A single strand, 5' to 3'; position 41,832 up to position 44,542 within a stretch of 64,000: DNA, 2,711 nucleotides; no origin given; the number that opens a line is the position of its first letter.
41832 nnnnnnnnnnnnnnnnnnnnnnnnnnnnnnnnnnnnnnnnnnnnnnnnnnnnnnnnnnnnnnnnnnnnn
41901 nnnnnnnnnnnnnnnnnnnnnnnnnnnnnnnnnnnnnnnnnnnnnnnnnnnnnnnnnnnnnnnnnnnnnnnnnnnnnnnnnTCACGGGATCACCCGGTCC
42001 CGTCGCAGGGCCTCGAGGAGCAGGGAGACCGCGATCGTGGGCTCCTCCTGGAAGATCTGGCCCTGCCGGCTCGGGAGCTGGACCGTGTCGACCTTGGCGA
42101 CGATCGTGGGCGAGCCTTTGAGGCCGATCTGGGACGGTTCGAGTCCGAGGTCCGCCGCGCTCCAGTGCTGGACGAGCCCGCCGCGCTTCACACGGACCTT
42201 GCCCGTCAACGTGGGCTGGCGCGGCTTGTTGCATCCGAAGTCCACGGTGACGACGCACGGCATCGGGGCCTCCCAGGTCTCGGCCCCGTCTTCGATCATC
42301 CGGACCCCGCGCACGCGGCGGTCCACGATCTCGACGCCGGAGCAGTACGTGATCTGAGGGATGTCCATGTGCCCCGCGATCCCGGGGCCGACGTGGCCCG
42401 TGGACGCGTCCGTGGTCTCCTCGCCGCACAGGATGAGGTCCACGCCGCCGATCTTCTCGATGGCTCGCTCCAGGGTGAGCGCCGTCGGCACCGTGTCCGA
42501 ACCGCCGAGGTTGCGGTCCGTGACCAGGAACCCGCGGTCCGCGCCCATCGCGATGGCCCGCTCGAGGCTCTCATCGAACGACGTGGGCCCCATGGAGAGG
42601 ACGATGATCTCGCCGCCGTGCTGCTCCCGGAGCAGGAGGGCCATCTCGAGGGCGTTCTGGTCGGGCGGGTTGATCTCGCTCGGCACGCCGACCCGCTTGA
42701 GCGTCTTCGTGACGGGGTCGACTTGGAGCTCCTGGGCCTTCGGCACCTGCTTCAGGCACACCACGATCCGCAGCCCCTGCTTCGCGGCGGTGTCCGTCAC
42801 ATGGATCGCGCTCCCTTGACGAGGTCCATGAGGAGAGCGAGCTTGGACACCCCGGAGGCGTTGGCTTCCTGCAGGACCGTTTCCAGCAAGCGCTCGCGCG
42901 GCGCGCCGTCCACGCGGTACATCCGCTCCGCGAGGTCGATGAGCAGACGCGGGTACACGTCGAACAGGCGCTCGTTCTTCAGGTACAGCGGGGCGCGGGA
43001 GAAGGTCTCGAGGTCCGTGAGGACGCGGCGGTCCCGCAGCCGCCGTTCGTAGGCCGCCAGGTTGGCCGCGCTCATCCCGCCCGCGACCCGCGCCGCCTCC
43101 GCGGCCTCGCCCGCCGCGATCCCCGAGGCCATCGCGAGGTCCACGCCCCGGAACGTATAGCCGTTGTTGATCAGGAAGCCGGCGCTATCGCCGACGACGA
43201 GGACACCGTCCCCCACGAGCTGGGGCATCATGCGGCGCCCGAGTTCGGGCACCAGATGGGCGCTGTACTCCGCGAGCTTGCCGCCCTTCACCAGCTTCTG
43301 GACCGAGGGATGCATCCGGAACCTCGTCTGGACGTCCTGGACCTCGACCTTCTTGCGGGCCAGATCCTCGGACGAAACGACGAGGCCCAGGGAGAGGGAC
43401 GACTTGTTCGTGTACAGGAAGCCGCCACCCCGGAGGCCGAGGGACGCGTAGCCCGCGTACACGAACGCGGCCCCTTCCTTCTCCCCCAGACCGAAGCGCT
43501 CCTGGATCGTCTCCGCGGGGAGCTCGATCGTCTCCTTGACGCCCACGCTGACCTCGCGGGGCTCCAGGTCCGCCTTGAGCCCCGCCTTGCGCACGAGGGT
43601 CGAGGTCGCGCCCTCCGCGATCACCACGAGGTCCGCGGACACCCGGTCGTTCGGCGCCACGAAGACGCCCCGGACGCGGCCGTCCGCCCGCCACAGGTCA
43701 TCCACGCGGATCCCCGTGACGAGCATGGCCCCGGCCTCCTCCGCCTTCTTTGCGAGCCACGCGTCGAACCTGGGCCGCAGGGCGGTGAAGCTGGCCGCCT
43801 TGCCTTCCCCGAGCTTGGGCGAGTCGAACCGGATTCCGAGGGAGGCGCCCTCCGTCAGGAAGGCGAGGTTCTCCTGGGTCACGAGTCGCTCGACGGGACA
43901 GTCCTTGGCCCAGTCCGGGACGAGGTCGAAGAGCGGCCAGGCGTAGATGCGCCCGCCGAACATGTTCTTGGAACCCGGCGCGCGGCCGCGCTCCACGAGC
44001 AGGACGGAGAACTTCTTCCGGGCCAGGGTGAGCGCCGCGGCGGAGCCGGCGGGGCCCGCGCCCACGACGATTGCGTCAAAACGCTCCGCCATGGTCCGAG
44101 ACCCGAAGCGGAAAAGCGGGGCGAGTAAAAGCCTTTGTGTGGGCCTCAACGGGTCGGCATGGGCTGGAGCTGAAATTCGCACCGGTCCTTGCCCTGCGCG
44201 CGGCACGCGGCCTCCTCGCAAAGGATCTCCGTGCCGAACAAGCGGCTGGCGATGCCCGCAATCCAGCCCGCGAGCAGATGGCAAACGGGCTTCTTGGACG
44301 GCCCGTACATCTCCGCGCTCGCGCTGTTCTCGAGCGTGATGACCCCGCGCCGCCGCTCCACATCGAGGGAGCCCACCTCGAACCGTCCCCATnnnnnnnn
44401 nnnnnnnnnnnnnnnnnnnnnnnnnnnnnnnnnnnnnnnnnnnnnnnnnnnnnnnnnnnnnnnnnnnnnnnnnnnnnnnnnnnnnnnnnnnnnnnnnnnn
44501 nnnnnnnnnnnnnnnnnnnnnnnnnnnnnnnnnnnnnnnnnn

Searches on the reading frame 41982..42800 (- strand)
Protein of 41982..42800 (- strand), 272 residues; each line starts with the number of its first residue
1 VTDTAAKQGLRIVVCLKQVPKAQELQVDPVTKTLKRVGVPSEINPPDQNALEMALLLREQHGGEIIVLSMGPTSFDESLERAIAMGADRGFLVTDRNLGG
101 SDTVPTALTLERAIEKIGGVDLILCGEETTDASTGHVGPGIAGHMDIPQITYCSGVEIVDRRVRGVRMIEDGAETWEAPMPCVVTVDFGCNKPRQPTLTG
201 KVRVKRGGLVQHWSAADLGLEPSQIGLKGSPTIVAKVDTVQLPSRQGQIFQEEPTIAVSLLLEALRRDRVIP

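Call 11: search_protein_families(library=pfam, proteins=[window:41982-42800:-], max_evalue=0.001)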
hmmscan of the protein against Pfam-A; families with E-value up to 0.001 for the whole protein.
window:41982-42800:- (272 aa): 1 family
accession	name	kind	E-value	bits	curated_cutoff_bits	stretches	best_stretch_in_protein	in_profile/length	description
PF01012.27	ETF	-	6.9e-39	134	26.7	1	33-205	3-174/181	Electron transfer flavoprotein domain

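Call 84: search_protein_families(library=ncbifam, proteins=[window:41982-42800:-], max_evalue=0.00001)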
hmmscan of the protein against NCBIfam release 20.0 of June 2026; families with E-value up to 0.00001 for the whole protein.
window:41982-42800:- (272 aa): 5 families
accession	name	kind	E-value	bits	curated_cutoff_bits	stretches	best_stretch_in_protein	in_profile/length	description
NF040731.1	flavo_sub_EftB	exception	1.4e-62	211.4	445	1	11-271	1-260/260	electron transfer flavoprotein subunit beta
NF042971.1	AcrlCoAredClosAcrB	equivalog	3.3e-47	160.8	475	1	10-271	1-266/266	acryloyl-CoA reductase electron transfer subunit gamma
NF008998.0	PRK12342.1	equivalog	6.9e-27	94.4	338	1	11-266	2-250/254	electron transfer flavoprotein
NF002888.0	PRK03359.1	subfamily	9e-22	77.7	219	1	11-223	2-216/256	putative electron transfer flavoprotein FixA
TIGR04503.1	mft_etfB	hypoth_equivalog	5e-21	75.3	200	1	12-202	1-203/290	mycofactocin-associated electron transfer flavoprotein beta subunit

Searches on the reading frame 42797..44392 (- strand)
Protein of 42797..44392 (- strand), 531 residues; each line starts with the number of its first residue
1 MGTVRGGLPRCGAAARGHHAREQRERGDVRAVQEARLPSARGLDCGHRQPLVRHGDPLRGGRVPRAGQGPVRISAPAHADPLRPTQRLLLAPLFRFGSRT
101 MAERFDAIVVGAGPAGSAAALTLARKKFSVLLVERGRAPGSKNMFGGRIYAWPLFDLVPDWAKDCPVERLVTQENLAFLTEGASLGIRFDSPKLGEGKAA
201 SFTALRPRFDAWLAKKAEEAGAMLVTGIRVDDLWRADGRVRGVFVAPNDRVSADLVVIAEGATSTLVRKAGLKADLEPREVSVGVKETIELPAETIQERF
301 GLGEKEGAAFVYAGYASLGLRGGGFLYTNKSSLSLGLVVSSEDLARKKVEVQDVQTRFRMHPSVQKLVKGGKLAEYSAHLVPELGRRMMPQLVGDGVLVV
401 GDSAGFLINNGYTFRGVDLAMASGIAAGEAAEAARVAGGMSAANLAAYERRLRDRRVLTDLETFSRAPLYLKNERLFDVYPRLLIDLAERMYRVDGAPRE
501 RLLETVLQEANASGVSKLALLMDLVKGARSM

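Call 11: search_protein_families(library=pfam, proteins=[window:42797-44392:-], max_evalue=0.001)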
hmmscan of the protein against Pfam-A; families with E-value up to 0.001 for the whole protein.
window:42797-44392:- (531 aa): 12 families
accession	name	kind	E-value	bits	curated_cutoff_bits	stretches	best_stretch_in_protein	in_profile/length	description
PF01266.30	DAO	-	4.8e-17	63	27.9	2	208-426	150-349/353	FAD dependent oxidoreductase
PF07992.20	Pyr_redox_2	-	1.6e-09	38.1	26.1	1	106-138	2-35/291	Pyridine nucleotide-disulphide oxidoreductase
PF00890.30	FAD_binding_2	-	2.2e-09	37.5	20.4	1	106-141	1-36/414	FAD binding domain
PF03486.20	HI0933_like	-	1.1e-07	32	50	1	106-147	2-43/244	HI0933-like protein Rossmann domain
PF01134.28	GIDA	-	1.3e-07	31.5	22.1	1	106-262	1-150/391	Glucose inhibited division protein A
PF01494.25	FAD_binding_3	-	2.9e-07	30.5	22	0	106-137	3-34/349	FAD binding domain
PF13450.12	NAD_binding_8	-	3.3e-07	30.9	21.9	1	109-140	1-32/68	NAD(P)-binding Rossmann-like domain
PF01946.23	Thi4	-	4.9e-07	29.7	26.2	1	105-150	18-64/235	Thi4 family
PF12831.13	FAD_oxidored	-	9.5e-07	28.9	27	1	106-257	1-141/416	FAD dependent oxidoreductase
PF04820.20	Trp_halogenase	-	3.7e-06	26.5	21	0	206-270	157-221/458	Tryptophan halogenase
PF21162.3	ETFQO_UQ-bd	-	6.6e-05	23.8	27.7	1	283-379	3-94/96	ETF-QO, ubiquinone-binding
PF05834.18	Lycopene_cycl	-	0.00016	21.3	23.4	1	106-306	1-173/380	Lycopene cyclase protein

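Call 84: search_protein_families(library=ncbifam, proteins=[window:42797-44140:-], max_evalue=0.00001)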
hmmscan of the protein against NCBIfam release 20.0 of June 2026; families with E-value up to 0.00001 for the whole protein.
window:42797-44140:- (447 aa): 33 families (the best 25 are shown)
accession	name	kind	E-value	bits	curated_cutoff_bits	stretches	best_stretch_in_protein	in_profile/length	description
NF007450.0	PRK10015.1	subfamily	2.6e-124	415.2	466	1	19-445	4-427/429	FAD-dependent oxidoreductase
NF007542.0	PRK10157.1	subfamily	5.4e-118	394.4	610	1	20-445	5-426/428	FAD-dependent oxidoreductase FixC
TIGR02032.1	GG-red-SF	subfamily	3.4e-29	102.5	158.8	1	21-346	1-296/297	geranylgeranyl reductase family protein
TIGR02023.1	BchP-ChlP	subfamily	9.9e-17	61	343.3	1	22-370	2-319/388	geranylgeranyl diphosphate reductase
NF041080.1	DGGGPL_reductase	equivalog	3.4e-14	52.6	580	1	20-364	1-328/447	digeranylgeranylglycerophospholipid reductase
NF045655.1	MkRedMenJ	equivalog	1.2e-12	47.5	700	1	18-191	2-171/406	menaquinone reductase MenJ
NF041385.1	Dggglyphlred_Halo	equivalog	4.1e-12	45.4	700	0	124-204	96-175/405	digeranylgeranylglycerophospholipid reductase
NF049967.1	QhpG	equivalog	1.2e-11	44.2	240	1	24-55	2-33/423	flavin-dependent monooxygenase QhpG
TIGR02028.1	ChlP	equivalog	4.8e-11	42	505.3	1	24-368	4-327/398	geranylgeranyl reductase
NF041160.1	DGGPL_Thplmales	equivalog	4.9e-10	38.9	780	1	20-371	3-334/396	digeranylgeranylglycerophospholipid reductase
NF005313.0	PRK06847.1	subfamily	8.8e-10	38.1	372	1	22-201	6-183/375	hypothetical protein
NF004834.1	PRK06185.1-3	subfamily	1.1e-09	37.6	500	0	117-190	101-180/420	FAD-dependent oxidoreductase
NF006593.0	PRK09126.1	equivalog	3.4e-09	36.1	420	0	18-52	2-36/393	5-demethoxyubiquinol-8 5-hydroxylase UbiM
TIGR01988.1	Ubi-OHases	subfamily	4.7e-09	35.6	224.65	1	22-192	1-177/387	ubiquinone biosynthesis hydroxylase, UbiH/UbiF/VisC/COQ6 family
NF001933.0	PRK00711.1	subfamily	9.4e-09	34.8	383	0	125-193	203-271/429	D-amino acid dehydrogenase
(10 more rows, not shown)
